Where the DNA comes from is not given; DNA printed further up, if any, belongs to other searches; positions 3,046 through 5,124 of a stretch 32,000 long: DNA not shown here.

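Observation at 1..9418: Low-GC accessory island: a lic-type surface-glycan decoration locus with a non-canonical parts list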

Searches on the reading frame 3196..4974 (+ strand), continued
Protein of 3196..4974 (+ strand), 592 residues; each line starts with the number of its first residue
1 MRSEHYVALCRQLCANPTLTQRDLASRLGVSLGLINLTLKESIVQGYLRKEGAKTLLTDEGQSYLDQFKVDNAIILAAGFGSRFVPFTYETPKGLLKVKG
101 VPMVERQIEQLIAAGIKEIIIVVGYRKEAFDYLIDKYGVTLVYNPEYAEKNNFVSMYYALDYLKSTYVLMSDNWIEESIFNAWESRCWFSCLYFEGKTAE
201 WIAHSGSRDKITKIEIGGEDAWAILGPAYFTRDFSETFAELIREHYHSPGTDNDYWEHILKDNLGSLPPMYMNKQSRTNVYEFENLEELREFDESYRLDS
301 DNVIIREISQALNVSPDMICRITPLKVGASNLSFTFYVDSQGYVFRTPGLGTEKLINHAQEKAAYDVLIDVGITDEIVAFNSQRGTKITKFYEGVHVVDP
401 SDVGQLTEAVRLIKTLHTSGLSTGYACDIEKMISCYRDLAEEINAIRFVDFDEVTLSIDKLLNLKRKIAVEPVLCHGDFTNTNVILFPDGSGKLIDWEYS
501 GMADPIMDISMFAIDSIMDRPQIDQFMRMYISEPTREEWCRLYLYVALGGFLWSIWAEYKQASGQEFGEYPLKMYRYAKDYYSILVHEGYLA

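Call 23: find_encoding_contigs(protein=P0033, flank=10000, max_places=3)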
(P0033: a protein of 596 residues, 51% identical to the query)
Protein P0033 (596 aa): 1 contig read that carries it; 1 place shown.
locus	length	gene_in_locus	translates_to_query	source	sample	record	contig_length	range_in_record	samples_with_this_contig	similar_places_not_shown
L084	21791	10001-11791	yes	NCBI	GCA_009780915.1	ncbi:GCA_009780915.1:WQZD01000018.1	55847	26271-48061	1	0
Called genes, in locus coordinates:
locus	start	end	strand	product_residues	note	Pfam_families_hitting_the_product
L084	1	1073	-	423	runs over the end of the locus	PF01943:Polysacc_synt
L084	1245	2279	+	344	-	PF01073:3Beta_HSD, PF01370:Epimerase, PF02719:Polysacc_synt_2, PF04321:RmlD_sub_bind, PF05368:NmrA, PF16363:GDP_Man_Dehyd, PF13460:NAD_binding_10, PF08485:Polysacc_syn_2C, +2 more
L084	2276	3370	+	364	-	PF01370:Epimerase (weak), PF14667:Polysacc_synt_C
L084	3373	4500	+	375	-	PF02350:Epimerase_2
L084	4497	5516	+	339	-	PF13439:Glyco_transf_4 (weak)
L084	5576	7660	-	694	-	PF00884:Sulfatase (weak)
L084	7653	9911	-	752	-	PF02096:60KD_IMP, PF04464:Glyphos_transf (weak)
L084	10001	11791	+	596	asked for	PF00483:NTP_transferase, PF12804:NTP_transf_3, PF01633:Choline_kinase, PF01636:APH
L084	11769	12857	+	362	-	-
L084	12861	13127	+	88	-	-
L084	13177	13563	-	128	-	PF10066:DUF2304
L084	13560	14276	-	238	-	PF00535:Glycos_transf_2, PF13641:Glyco_tranf_2_3 (weak)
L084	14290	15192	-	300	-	PF00535:Glycos_transf_2, PF13641:Glyco_tranf_2_3 (weak)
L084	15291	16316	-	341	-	PF01073:3Beta_HSD, PF01370:Epimerase, PF02719:Polysacc_synt_2, PF04321:RmlD_sub_bind, PF16363:GDP_Man_Dehyd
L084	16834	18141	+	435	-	PF04389:Peptidase_M28 (weak), PF01546:Peptidase_M20, PF07687:M20_dimer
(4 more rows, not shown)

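Call 26: search_solved_structures(query=window:3196-4974:+, max_evalue=1e-15, show_alignments=3)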
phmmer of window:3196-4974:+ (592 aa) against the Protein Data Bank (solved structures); distinct sequences matched with E-value up to 1e-15: 3.
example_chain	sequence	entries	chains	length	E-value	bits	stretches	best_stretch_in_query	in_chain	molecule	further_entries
1jyk_A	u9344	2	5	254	2.7e-41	145.1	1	63-296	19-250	CTP:phosphocholine Cytidylyltransferase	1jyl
4r77_B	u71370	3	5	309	2.6e-31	112.1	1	303-578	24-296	Choline kinase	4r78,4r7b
3dxq_A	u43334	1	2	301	1.1e-17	67.1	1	343-564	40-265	choline/ethanolamine kinase family protein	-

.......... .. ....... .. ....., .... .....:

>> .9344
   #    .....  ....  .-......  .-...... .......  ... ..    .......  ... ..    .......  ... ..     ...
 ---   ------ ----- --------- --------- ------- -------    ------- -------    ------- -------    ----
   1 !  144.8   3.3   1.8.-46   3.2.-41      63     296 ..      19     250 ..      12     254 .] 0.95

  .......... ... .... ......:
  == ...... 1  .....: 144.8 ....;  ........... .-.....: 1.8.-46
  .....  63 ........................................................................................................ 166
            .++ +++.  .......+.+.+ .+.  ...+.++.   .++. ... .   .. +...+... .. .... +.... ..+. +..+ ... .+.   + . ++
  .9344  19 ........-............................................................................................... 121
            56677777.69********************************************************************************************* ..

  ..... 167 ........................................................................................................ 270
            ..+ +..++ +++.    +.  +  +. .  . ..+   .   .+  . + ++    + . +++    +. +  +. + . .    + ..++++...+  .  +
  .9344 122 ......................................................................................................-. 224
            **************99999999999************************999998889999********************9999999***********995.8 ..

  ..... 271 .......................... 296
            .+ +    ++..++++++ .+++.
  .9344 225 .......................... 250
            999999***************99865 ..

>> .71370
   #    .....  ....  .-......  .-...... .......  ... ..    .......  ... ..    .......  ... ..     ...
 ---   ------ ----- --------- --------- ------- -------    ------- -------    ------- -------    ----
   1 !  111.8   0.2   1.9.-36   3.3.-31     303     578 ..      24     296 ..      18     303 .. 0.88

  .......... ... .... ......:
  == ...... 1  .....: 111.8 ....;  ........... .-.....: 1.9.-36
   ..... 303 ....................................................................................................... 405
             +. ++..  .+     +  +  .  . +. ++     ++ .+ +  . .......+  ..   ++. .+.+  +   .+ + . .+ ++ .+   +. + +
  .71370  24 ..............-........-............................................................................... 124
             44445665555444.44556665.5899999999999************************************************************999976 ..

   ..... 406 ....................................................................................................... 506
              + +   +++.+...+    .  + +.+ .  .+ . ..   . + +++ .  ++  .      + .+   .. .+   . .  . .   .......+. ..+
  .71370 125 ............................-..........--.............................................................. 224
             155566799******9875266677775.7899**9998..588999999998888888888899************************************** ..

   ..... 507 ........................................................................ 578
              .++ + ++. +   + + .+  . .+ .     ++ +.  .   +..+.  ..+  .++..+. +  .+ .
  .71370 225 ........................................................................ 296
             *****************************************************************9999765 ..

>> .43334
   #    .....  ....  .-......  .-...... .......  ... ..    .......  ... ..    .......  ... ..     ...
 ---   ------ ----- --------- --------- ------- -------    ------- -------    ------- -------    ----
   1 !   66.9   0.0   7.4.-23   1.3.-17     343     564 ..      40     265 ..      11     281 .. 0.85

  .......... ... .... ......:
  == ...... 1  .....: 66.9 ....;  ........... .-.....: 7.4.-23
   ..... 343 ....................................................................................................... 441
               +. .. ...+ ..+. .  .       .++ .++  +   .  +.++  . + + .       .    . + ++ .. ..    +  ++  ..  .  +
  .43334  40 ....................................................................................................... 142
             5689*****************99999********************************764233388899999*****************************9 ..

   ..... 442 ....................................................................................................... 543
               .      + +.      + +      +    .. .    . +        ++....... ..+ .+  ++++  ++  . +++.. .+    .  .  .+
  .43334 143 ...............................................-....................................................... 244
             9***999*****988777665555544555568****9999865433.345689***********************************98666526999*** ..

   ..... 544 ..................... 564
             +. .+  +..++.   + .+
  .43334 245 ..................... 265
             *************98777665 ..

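Call 39: search_solved_structures(query=L001:3734-5704:-, max_evalue=1)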
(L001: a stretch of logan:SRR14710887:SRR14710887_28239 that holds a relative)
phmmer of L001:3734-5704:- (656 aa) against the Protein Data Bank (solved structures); distinct sequences matched with E-value up to 1: 0.
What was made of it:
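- The assignment of DUF6541 as a glycosyltransferase is untested (call 39 found no PDB relative).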

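Call 44: search_protein_families(library=pfam, proteins=[L082:14115-15398:-, L065:15344-16678:-, L077:8418-9752:+, L065:11805-12911:+, L065:7106-7993:-, L065:529-3165:-, L065:20495-21472:+, L077:11728-12687:+, L077:4050-5321:-, L082:8559-9647:+], max_evalue=0.01)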
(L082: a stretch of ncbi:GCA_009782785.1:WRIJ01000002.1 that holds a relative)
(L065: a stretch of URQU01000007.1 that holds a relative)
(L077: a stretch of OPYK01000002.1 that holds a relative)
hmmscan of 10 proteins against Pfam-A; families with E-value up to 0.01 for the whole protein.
L082:14115-15398:- (427 aa): 1 family
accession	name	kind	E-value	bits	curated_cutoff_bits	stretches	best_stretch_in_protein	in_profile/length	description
PF01943.22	Polysacc_synt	-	1.4e-13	51.4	28.2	1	18-273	6-263/274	Polysaccharide biosynthesis protein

L065:15344-16678:- (444 aa): 1 family
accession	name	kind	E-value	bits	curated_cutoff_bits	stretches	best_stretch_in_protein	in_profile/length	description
PF01943.22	Polysacc_synt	-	0.00024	21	28.2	1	25-274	4-260/274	Polysaccharide biosynthesis protein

L077:8418-9752:+ (444 aa): 1 family
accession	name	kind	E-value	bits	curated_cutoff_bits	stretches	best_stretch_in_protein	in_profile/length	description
PF01943.22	Polysacc_synt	-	0.00011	22.1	28.2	1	11-260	2-258/274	Polysaccharide biosynthesis protein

L065:11805-12911:+ (368 aa): 1 family
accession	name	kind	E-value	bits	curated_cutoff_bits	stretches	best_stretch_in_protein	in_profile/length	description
PF00892.27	EamA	-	0.0004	21.1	28.2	1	101-185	62-133/135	EamA-like transporter family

L065:7106-7993:- (295 aa): 2 families
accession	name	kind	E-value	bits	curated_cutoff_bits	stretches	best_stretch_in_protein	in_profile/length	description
PF12804.13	NTP_transf_3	-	7.4e-10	39.7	27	1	70-161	1-83/160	MobA-like NTP transferase domain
PF00483.29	NTP_transferase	-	2.3e-08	34.4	21.2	1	70-162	2-98/245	Nucleotidyl transferase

L065:529-3165:- (878 aa): 0 families

L065:20495-21472:+ (325 aa): 1 family
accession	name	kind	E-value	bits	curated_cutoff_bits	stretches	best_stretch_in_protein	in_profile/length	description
PF19484.4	DUF6020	-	3.4e-07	29.4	28.3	1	20-152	296-421/604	Family of unknown function (DUF6020)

L077:11728-12687:+ (319 aa): 1 family
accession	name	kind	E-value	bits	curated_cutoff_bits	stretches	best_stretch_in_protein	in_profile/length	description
PF00892.27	EamA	-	1.5e-16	61.3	28.2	2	5-143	8-134/135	EamA-like transporter family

L077:4050-5321:- (423 aa): 4 families
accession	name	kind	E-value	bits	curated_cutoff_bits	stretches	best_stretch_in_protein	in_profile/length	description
PF00535.33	Glycos_transf_2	-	1.4e-32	113.4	23.3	1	14-172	1-156/168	Glycosyl transferase family 2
PF13641.12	Glyco_tranf_2_3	-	1.3e-11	45.4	27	1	11-112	1-108/230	Glycosyltransferase like family 2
PF10111.15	Glyco_tranf_2_2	-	2.5e-08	34.2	27.3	1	14-109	1-100/276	Glycosyltransferase like family 2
PF13704.12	Glyco_tranf_2_4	-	3.4e-06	27.9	27.5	1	21-103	2-84/98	Glycosyl transferase family 2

L082:8559-9647:+ (362 aa): 0 families
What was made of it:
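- On Wzx/MOP lipid-linked oligosaccharide flippase: The 50%-identical L082 protein scores 51.4 bits against a cut-off of 28.2 (call 44).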

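Call 50: search_protein_families(library=pfam, proteins=[L049:4210-5733:+, L050:3892-5559:-, L036:9639-10997:-, L023:7215-8093:-, L006:15043-16581:-, L023:4885-7017:-, L030:6154-7710:-, L030:16003-16935:-], max_evalue=0.001)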
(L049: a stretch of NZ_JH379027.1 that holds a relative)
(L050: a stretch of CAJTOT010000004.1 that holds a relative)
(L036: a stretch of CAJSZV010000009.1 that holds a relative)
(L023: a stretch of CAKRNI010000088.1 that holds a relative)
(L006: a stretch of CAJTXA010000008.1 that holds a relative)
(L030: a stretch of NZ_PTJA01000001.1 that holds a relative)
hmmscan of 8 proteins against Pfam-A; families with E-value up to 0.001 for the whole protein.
L049:4210-5733:+ (507 aa): 3 families
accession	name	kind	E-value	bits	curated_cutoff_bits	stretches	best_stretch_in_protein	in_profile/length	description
PF19127.6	Choline_bind_3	-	6.1e-23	80.9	27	1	51-97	3-47/47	Choline-binding repeat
PF01473.26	Choline_bind_1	-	8.2e-08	32.6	20.5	0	51-68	2-19/19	Putative cell wall binding repeat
PF19085.6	Choline_bind_2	-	1.4e-05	25.6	27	1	48-77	3-28/38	Choline-binding repeat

L050:3892-5559:- (555 aa): 3 families
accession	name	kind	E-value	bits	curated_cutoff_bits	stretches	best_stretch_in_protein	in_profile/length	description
PF00682.25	HMGL-like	-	1.8e-77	260.7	29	1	30-306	3-258/260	HMGL-like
PF22615.1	IPMS_D2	-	7.5e-36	122.7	27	1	326-389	2-65/66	Alpha-isopropylmalate synthase, post-catalytic domain-like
PF08502.15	LeuA_dimer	-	6.3e-27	94.5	24.9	1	418-553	1-130/131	LeuA allosteric (dimerisation) domain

L036:9639-10997:- (452 aa): 4 families
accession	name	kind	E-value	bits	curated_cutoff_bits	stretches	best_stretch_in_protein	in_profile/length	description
PF02878.22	PGM_PMM_I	-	7.3e-39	133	22.5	1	5-137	2-133/138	Phosphoglucomutase/phosphomannomutase, alpha/beta/alpha domain I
PF02880.22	PGM_PMM_III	-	1.1e-35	122.7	20.7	1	261-368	1-109/115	Phosphoglucomutase/phosphomannomutase, alpha/beta/alpha domain III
PF00408.26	PGM_PMM_IV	-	1.7e-18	66.9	23.1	1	377-443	1-67/68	Phosphoglucomutase/phosphomannomutase, C-terminal domain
PF02879.22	PGM_PMM_II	-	2.8e-14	54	29.3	1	173-257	16-103/103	Phosphoglucomutase/phosphomannomutase, alpha/beta/alpha domain II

L023:7215-8093:- (292 aa): 1 family
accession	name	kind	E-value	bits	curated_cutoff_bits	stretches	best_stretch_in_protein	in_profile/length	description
PF01116.26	F_bP_aldolase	-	1.7e-102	343.1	25.5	1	7-290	1-277/277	Fructose-bisphosphate aldolase class-II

L006:15043-16581:- (512 aa): 1 family
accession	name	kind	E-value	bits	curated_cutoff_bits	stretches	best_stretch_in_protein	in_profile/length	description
PF02028.23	BCCT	-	4.7e-133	444.6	27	1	13-506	1-484/485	BCCT, betaine/carnitine/choline family transporter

L023:4885-7017:- (710 aa): 3 families
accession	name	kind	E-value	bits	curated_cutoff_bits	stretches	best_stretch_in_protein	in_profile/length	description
PF12437.13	GSIII_N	-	1.9e-79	265.3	25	1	13-176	2-160/160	Glutamine synthetase type III N terminal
PF18318.6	Gln-synt_C-ter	-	3e-42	143.6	22.7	1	502-619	1-118/118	Glutamine synthetase C-terminal domain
PF00120.29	Gln-synt_C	-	2.9e-22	79.6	24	1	198-347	19-164/344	Glutamine synthetase, catalytic domain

L030:6154-7710:- (518 aa): 1 family
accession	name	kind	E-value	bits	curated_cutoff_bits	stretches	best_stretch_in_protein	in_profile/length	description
PF04932.20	Wzy_C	-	1.1e-08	35.5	31.7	1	313-457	24-149/149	O-Antigen ligase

L030:16003-16935:- (310 aa): 3 families
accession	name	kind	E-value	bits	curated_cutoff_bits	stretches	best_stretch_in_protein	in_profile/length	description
PF00535.33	Glycos_transf_2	-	6.5e-31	108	23.3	1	6-137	1-130/168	Glycosyl transferase family 2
PF10111.15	Glyco_tranf_2_2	-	1.1e-05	25.5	27.3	1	7-109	2-104/276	Glycosyltransferase like family 2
PF13506.12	Glyco_transf_21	-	0.00069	19.6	21.7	1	77-152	21-97/174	Glycosyl transferase family 21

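Call 53: search_solved_structures(query=L082:8559-9647:+, max_evalue=1)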
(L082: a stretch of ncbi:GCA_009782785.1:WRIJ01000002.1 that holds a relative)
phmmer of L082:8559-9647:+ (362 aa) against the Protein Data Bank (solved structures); distinct sequences matched with E-value up to 1: 0.
